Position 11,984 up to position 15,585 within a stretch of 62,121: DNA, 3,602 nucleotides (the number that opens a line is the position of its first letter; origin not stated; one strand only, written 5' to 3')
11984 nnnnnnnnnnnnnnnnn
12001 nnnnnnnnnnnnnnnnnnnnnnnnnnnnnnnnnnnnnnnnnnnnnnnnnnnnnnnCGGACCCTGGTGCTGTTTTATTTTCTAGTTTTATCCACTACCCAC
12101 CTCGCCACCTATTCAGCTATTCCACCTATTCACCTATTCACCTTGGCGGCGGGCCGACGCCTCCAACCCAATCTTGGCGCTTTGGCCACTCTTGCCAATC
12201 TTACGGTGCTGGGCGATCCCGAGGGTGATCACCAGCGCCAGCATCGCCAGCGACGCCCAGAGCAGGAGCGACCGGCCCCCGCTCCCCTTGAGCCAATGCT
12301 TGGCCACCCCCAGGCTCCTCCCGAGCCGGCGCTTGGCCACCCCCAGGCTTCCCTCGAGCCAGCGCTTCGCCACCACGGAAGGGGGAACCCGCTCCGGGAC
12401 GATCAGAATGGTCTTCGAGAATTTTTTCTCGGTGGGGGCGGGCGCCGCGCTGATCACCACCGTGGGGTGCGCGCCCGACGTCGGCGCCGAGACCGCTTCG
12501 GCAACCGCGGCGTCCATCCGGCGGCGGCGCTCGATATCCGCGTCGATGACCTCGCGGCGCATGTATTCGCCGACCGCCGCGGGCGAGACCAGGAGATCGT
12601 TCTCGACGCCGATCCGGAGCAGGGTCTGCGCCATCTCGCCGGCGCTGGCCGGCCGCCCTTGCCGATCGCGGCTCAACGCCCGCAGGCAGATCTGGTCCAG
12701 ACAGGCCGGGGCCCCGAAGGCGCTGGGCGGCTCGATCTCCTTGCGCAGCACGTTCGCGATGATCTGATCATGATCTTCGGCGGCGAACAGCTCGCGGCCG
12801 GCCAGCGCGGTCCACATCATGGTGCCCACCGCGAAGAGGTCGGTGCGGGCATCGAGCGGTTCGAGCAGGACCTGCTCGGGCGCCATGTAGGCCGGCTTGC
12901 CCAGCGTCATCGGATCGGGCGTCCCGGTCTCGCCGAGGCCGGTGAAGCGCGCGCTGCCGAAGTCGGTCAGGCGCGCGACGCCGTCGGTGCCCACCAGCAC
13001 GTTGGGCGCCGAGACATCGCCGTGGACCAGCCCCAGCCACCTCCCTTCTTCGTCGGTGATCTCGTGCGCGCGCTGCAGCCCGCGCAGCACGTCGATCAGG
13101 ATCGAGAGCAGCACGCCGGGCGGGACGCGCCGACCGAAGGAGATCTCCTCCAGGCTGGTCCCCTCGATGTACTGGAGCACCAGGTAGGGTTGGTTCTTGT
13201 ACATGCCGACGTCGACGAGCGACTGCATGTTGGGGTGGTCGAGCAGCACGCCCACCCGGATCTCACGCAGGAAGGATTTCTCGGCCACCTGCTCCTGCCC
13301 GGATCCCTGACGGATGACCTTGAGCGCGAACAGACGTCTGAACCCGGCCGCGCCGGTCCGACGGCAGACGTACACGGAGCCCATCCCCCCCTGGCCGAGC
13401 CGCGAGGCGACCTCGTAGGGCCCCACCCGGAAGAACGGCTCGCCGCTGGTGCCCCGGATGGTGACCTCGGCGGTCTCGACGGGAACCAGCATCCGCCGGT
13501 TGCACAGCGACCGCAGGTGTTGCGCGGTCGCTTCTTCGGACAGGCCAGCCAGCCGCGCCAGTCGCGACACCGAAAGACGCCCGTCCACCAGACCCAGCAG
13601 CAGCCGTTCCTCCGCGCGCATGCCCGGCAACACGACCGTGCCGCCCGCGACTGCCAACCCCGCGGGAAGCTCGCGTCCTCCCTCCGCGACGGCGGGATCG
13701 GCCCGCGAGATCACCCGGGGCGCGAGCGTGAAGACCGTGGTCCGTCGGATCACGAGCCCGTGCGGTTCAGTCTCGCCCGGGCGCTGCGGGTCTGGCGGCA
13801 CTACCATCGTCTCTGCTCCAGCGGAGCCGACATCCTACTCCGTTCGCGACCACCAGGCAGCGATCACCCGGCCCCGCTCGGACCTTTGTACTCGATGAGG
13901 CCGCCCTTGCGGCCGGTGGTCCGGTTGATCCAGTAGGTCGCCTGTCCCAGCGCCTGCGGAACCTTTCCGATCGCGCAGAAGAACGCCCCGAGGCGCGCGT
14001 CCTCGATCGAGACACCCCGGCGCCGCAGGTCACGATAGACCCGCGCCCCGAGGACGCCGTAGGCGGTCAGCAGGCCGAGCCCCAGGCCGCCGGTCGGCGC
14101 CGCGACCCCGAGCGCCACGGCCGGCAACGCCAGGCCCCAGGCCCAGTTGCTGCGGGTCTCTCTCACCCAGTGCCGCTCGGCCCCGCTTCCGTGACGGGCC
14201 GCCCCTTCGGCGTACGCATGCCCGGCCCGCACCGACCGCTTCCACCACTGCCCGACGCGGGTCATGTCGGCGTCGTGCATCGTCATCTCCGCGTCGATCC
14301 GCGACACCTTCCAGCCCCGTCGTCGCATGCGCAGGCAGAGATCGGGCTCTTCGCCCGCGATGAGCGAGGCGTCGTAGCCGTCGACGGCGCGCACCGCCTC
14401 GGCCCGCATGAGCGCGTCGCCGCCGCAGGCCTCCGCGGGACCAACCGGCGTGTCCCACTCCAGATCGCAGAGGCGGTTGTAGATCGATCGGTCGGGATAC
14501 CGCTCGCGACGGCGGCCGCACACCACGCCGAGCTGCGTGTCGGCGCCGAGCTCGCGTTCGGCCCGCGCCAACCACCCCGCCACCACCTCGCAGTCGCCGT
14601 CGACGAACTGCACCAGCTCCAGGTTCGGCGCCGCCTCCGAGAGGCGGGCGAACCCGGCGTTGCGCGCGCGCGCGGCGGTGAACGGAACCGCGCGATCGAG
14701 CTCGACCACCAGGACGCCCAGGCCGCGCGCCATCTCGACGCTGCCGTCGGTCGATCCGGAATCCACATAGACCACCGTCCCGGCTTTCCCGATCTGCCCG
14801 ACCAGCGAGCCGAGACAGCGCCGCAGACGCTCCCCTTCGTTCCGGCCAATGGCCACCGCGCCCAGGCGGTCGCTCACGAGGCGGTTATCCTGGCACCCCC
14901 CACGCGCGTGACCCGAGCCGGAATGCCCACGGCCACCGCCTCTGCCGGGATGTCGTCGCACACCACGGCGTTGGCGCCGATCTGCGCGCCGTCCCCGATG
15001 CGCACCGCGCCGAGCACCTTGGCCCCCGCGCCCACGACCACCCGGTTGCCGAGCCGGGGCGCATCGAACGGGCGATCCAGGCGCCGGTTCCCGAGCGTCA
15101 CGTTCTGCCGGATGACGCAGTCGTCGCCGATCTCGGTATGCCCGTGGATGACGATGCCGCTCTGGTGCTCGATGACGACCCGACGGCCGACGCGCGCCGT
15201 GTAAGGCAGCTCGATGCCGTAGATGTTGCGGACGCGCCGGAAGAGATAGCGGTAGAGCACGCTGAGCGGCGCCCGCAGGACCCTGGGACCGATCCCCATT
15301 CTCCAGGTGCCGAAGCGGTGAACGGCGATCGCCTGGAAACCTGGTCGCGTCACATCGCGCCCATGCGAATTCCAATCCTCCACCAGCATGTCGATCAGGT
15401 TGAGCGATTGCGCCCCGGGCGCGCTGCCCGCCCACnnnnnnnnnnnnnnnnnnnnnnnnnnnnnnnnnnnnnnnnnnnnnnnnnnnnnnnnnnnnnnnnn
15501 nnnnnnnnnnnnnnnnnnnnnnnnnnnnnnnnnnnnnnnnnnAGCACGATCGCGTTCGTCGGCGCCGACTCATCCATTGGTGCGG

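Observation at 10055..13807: Hanks Ser/Thr kinase + FHA-fused PCP in place of the usual BY-kinase switch for polysaccharide export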

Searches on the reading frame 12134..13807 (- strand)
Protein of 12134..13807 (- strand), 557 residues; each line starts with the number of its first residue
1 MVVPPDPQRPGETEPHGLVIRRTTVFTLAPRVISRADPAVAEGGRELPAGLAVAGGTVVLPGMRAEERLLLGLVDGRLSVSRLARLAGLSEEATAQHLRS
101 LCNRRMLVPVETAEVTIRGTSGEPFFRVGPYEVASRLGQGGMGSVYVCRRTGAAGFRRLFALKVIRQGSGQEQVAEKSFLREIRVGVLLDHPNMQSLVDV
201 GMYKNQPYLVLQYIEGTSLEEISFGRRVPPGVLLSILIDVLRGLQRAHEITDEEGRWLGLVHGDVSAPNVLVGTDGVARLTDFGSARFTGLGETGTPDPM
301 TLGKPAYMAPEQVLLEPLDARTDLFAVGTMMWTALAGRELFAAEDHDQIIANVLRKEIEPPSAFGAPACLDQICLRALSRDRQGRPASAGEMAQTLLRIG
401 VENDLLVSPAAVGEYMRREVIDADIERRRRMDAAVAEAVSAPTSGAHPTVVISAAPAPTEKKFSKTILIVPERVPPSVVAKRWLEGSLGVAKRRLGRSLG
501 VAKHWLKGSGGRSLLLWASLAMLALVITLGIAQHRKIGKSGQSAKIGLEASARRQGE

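Call 5: search_protein_families(library=pfam, proteins=[window:12134-13807:-], max_evalue=0.01)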
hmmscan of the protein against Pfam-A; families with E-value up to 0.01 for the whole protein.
window:12134-13807:- (557 aa): 3 families
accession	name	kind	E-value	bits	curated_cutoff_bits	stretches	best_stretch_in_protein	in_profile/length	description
PF00069.31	Pkinase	-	2.4e-30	106.2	31.7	1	131-356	1-212/263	Protein kinase domain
PF07714.23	PK_Tyr_Ser-Thr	-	7.1e-21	75.1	23.1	1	133-387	3-250/258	Protein tyrosine and serine/threonine kinase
PF13404.12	HTH_AsnC-type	-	0.0046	17.2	27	0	75-96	15-36/42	AsnC-type helix-turn-helix domain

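Call 18: search_protein_families(library=ncbifam, max_evalue=1, proteins=[window:12134-13807:-])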
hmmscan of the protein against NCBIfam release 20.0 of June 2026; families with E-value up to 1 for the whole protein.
window:12134-13807:- (557 aa): 17 families
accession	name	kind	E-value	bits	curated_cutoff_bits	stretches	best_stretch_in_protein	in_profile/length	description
NF033483.0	PknB_PASTA_kin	equivalog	8e-47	160.5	450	1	131-405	9-274/563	Stk1 family PASTA domain-containing Ser/Thr kinase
NF052427.1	StpK7MSMEG_1200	equivalog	3.8e-31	108.2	900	1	128-436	6-303/601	serine/threonine protein kinase StpK7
NF047741.1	antiphage_MADS6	equivalog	1.3e-28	99.9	460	2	127-249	492-609/612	methylation-associated defense system protein kinase MAD6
NF053615.1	SerThrKinAfsKStmc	equivalog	8.9e-21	74.2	1300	1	127-457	11-324/809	protein serine/threonine kinase AfsK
TIGR03903.1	TOMM_kin_cyc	equivalog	1.6e-19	69.3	705.75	1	161-396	7-244/1267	TOMM system kinase/cyclase fusion protein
NF009651.0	PRK13184.1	equivalog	3e-17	61.9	839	1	129-396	2-287/932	serine/threonine-protein kinase PknD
NF038150.1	lanthi_synth_IV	equivalog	4e-09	35.4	650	1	258-398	317-455/851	class IV lanthionine synthetase LanL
NF038151.1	lanthi_synth_III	equivalog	1.2e-05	23.9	575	1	188-356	280-446/833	class III lanthionine synthetase LanKC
NF011463.0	PRK14879.1-4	equivalog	0.00022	20.7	188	1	202-289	88-163/237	Kae1-associated kinase Bud32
NF033788.1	HTH_metalloreg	subfamily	0.004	16.9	55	1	69-106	16-54/77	metalloregulator ArsR/SmtB family transcription factor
NF058632.1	SerThrKinPrkT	equivalog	0.0063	15.6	280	1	130-276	22-154/322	serine/threonine protein kinase PrkT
NF033068.1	APH_3p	equivalog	0.013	15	205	0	260-285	177-202/255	APH(3') family aminoglycoside O-phosphotransferase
NF033442.0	BREX_PglW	equivalog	0.037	11.7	990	1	304-405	391-490/1391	BREX system serine/threonine kinase PglW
TIGR03724.2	arch_bud32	equivalog_domain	0.042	13.3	125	1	205-293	66-138/193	KEOPS complex kinase/ATPase Bud32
NF005438.0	PRK07027.1-1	equivalog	0.1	12.8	190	1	84-168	36-116/125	cobalamin biosynthesis protein CbiG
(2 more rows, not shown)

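Call 58: find_homologous_proteins(query=window:12134-13807:-, max_evalue=1e-20)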
Query window:12134-13807:- (557 aa): 584 proteins with E <= 1e-20 among 8000 candidates; the best 120 are listed.
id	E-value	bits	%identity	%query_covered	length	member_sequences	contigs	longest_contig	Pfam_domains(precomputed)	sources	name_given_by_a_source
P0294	0.0e+0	1206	99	100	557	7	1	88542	PF07714.24,PF00069.32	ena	-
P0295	1.4e-263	894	77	93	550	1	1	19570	PF07714.24,PF00069.32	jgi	jgi:hypothetical protein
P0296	2.0e-252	857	75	96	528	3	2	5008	PF07714.24,PF00069.32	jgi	jgi:hypothetical protein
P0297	5.6e-242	822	73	95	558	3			PF07714.24,PF00069.32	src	-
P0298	3.9e-235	800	71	96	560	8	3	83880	PF07714.24,PF00069.32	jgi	jgi:serine/threonine protein kinase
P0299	3.0e-234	797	74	91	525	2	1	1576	PF07714.24,PF00069.32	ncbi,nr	ncbi:MAG TPA: serine/threonine-protein kinase, partial [Polyangia bacterium]|nr:serine/threonine-pro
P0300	1.5e-233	795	70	96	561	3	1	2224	PF07714.24,PF00069.32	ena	-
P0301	4.0e-232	790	69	97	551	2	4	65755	PF07714.24,PF00069.32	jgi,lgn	jgi:serine/threonine protein kinase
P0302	4.1e-228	777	72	93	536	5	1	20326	PF07714.24,PF00069.32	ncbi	-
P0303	1.3e-227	775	71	96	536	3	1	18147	PF07714.24,PF00069.32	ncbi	-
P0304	4.1e-208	711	61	95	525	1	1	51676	PF07714.24,PF00069.32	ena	-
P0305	5.4e-205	700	65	87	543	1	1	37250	PF07714.24,PF00069.32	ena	-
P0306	9.9e-205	699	61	95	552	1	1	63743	PF07714.24,PF00069.32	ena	-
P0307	1.3e-204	699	61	94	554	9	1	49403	PF07714.24,PF00069.32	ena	-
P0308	3.2e-203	695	62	96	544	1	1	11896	PF07714.24,PF00069.32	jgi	jgi:serine/threonine protein kinase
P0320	1.3e-199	683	62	94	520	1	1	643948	PF07714.24,PF00069.32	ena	-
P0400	7.0e-111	390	57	55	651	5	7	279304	PF07714.24,PF00069.32,PF01022.27,PF01636.30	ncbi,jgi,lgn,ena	-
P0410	5.3e-108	380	48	61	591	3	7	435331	PF07714.24,PF00069.32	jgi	jgi:serine/threonine protein kinase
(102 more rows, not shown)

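Call 59: find_encoding_contigs(protein=P0320, flank=8000, max_places=1)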
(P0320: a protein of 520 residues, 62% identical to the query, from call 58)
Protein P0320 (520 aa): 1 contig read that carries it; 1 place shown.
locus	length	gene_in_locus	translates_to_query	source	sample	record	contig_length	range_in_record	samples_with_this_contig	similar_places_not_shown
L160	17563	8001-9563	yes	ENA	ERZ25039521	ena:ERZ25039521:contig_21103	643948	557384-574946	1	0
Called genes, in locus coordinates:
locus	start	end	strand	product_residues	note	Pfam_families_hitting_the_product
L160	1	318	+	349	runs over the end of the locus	PF04577:Glyco_transf_61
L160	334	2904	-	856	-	PF00501:AMP-binding, PF13193:AMP-binding_C, PF00550:PP-binding, PF00975:Thioesterase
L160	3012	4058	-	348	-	-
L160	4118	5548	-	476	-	PF03062:MBOAT, PF13813:MBOAT_2 (weak)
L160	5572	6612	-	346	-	-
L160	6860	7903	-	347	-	PF13641:Glyco_tranf_2_3, PF00535:Glycos_transf_2, PF13632:Glyco_trans_2_3 (weak)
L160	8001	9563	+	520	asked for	PF00069:Pkinase, PF07714:PK_Tyr_Ser-Thr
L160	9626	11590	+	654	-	PF16697:Yop-YscD_cpl, PF00498:FHA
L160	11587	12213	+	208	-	PF02563:Poly_export, PF10531:SLBB, PF22461:SLBB_2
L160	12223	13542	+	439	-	-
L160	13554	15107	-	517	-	PF13727:CoA_binding_3, PF02397:Bac_transf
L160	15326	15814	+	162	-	PF13581:HATPase_c_2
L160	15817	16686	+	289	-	PF01370:Epimerase, PF04321:RmlD_sub_bind, PF02719:Polysacc_synt_2, PF01073:3Beta_HSD (weak), PF16363:GDP_Man_Dehyd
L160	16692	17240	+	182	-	PF00908:dTDP_sugar_isom, PF14667:Polysacc_synt_C (weak)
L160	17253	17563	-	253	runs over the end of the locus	PF00483:NTP_transferase, PF12804:NTP_transf_3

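Call 60: find_encoding_contigs(protein=P0400, flank=8000, max_places=1)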
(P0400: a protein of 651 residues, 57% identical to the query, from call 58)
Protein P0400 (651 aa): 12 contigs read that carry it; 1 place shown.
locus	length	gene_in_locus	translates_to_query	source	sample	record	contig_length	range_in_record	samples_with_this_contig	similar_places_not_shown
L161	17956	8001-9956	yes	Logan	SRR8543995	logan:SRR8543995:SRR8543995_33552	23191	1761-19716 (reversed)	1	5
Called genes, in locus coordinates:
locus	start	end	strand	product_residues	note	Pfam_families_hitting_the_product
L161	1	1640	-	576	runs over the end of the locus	PF00535:Glycos_transf_2, PF13641:Glyco_tranf_2_3, PF00132:Hexapep (faint)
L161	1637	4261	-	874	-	PF00501:AMP-binding, PF13193:AMP-binding_C (weak), PF00550:PP-binding, PF00975:Thioesterase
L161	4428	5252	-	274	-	PF03808:Glyco_tran_WecG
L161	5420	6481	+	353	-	PF00535:Glycos_transf_2, PF10111:Glyco_tranf_2_2 (faint)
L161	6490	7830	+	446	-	PF00535:Glycos_transf_2 (weak), PF13641:Glyco_tranf_2_3, PF13632:Glyco_trans_2_3 (weak)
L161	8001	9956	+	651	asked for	PF01022:HTH_5 (faint), PF00069:Pkinase, PF07714:PK_Tyr_Ser-Thr, PF01636:APH (faint)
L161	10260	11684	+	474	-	PF13727:CoA_binding_3, PF02397:Bac_transf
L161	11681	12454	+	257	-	PF17837:4PPT_N, PF01648:ACPS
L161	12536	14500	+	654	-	PF16697:Yop-YscD_cpl, PF00498:FHA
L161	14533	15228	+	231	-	PF02563:Poly_export, PF10531:SLBB, PF22461:SLBB_2 (weak)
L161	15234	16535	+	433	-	-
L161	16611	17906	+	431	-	PF00275:EPSP_synthase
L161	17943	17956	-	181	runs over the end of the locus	PF13302:Acetyltransf_3, PF00583:Acetyltransf_1, PF13673:Acetyltransf_10 (weak), PF13508:Acetyltransf_7, PF08445:FR47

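Call 61: find_encoding_contigs(protein=P0410, flank=8000, max_places=1)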
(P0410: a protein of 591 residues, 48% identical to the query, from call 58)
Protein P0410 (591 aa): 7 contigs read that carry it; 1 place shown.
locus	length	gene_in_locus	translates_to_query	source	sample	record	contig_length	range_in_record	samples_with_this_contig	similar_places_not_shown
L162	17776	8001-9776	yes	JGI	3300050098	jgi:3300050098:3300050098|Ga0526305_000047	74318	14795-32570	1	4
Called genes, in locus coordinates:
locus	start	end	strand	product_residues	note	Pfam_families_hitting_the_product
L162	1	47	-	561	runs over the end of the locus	PF02517:Rce1-like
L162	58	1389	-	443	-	-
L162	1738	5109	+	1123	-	PF00501:AMP-binding, PF13193:AMP-binding_C, PF00550:PP-binding, PF00975:Thioesterase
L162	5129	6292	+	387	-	PF00903:Glyoxalase (weak), PF13669:Glyoxalase_4 (weak), PF00903:Glyoxalase (weak), PF13669:Glyoxalase_4 (weak)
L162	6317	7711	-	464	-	PF13727:CoA_binding_3, PF02397:Bac_transf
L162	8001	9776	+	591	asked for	PF00069:Pkinase, PF07714:PK_Tyr_Ser-Thr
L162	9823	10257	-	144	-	PF12680:SnoaL_2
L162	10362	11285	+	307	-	PF00126:HTH_1, PF03466:LysR_substrate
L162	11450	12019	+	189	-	PF04542:Sigma70_r2, PF08281:Sigma70_r4_2, PF04545:Sigma70_r4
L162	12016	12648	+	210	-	-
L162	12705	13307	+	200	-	-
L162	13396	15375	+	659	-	PF12439:GDE_N, PF06202:GDE_C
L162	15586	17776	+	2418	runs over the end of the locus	PF07705:CARDB, PF05345:He_PIG, PF19077:Big_13 (faint), PF01839:FG-GAP (faint), PF13517:FG-GAP_3, PF05345:He_PIG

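Call 75: predict_structure(alignment_id=A4)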
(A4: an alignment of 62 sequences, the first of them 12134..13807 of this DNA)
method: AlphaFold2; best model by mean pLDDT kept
length: 557 residues; sequences in the alignment: 62
mean_pLDDT: 78.7   pTM: 0.63
mean pLDDT of the five models: 78.7, 78.0, 76.4, 75.8, 75.4
residues with pLDDT >= 90: 254; 70-90: 142; 50-70: 70; < 50: 91
segments of 3 or more residues with pLDDT < 50: 1-16, 34-57, 112-122, 445-475, 554-557
pLDDT, mean of each block of 10 residues (from residue 1): 41 55 82 47 36 44 90 83 88 95 89 34 67 85 87 71 88 89 89 94 89 95 96 98 96 90 95 97 90 79 91 94 98 98 95 98 98 99 98 99 98 95 82 76 48 34 32 47 64 67 64 84 91 70 50 48
secondary structure, 60 per line:
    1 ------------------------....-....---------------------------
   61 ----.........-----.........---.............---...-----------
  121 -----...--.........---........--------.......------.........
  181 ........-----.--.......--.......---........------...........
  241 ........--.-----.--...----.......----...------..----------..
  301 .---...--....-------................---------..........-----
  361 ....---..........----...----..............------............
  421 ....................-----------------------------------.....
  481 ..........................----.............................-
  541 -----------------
elements in order: E25-28 H30-33 H65-73 H80-87 H91-103 E107-109 E126-128 E131-139 E143-150 E159-165 H172-188 E197-203 E206-212 E216-218 H219-223 H230-248 E260-262 E270-273 E278-280 H310-313 H321-336 H346-355 H361-364 H368-377 H389-402 H409-440 H476-506 H511-539

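Call 77: fold_search(model_id=the predicted structure, library=pdb)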
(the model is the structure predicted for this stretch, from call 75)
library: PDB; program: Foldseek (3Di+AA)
matches with E <= 10: 2000; with E <= 0.001: 2000
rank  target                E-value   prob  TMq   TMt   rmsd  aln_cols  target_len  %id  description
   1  5u94                  6.2e-18  1.00  0.42  0.87   2.2       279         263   27  Crystal structure of the Mycobacterium tuberculosis PASTA kinase PknB in complex with the potential theraputic kinase in (released 2017-12-20)
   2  3oro                  1.6e-17  1.00  0.43  0.84   2.9       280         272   26  Mycobacterium tuberculosis PknB kinase domain L33D mutant (crystal form 4) (released 2010-12-15)
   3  6i2p_A                1.8e-17  1.00  0.40  0.79   4.6       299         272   25  Crystal structure of the Mycobacterium tuberculosis PknB kinase domain (L33E mutant) in complex with its substrate Gar (released 2019-05-22)
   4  6i2p_B                3.6e-17  1.00  0.42  0.84   4.0       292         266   25  Crystal structure of the Mycobacterium tuberculosis PknB kinase domain (L33E mutant) in complex with its substrate Gar (released 2019-05-22)
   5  1o6y                  4.7e-17  1.00  0.42  0.88   2.2       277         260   26  Catalytic domain of PknB kinase from Mycobacterium tuberculosis (released 2003-01-30)
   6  3ori_A                6.6e-17  1.00  0.42  0.85   3.1       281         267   27  Mycobacterium tuberculosis PknB kinase domain L33D mutant (crystal form 1) (released 2010-12-15)
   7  9d4w_A                1.0e-16  1.00  0.45  0.82   6.4       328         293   18  Structure of PAK1 in complex with compound 12 (released 2025-04-02)
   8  6b2p                  1.3e-16  1.00  0.41  0.86   2.6       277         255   26  Dual Inhibition of the Essential Protein Kinases A and B in Mycobacterium tuberculosis (released 2018-02-14)
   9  2fum_D                1.4e-16  1.00  0.41  0.85   3.0       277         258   26  Catalytic domain of protein kinase PknB from Mycobacterium tuberculosis in complex with mitoxantrone (released 2006-08-01)
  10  3ork                  4.5e-16  1.00  0.40  0.78   4.6       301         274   24  Mycobacterium tuberculosis PknB kinase domain L33D mutant (crystal form 2) (released 2010-12-15)
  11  3f69_B                4.5e-16  1.00  0.41  0.78   4.5       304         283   25  Crystal structure of the Mycobacterium tuberculosis PknB mutant kinase domain in complex with KT5720 (released 2008-12-02)
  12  3f69_A                7.1e-16  1.00  0.41  0.81   3.6       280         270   26  Crystal structure of the Mycobacterium tuberculosis PknB mutant kinase domain in complex with KT5720 (released 2008-12-02)
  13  4eqm_A                7.8e-16  1.00  0.41  0.81   3.5       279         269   25  Structural analysis of Staphylococcus aureus serine/threonine kinase PknB (released 2012-06-27)
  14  3ort                  7.8e-16  1.00  0.39  0.77   4.7       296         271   25  Mycobacterium tuberculosis PknB kinase domain L33D mutant (crystal form 6) (released 2010-12-15)
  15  9n48_A                8.2e-16  1.00  0.44  0.80   8.2       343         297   20  Crystal structure of PAK1 bound to compound C1 (released 2025-06-25)
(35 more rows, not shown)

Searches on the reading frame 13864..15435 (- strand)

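Call 5: search_protein_families(library=pfam, proteins=[window:13864-15435:-], max_evalue=0.01)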
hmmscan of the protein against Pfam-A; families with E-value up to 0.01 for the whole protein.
window:13864-15435:- (523 aa): 2 families
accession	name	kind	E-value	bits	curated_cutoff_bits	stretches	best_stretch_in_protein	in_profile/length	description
PF00535.33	Glycos_transf_2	-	1.4e-12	48.3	23.3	1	199-319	8-126/168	Glycosyl transferase family 2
PF13632.12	Glyco_trans_2_3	-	0.0002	21.7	27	1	335-440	71-168/198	Glycosyl transferase family group 2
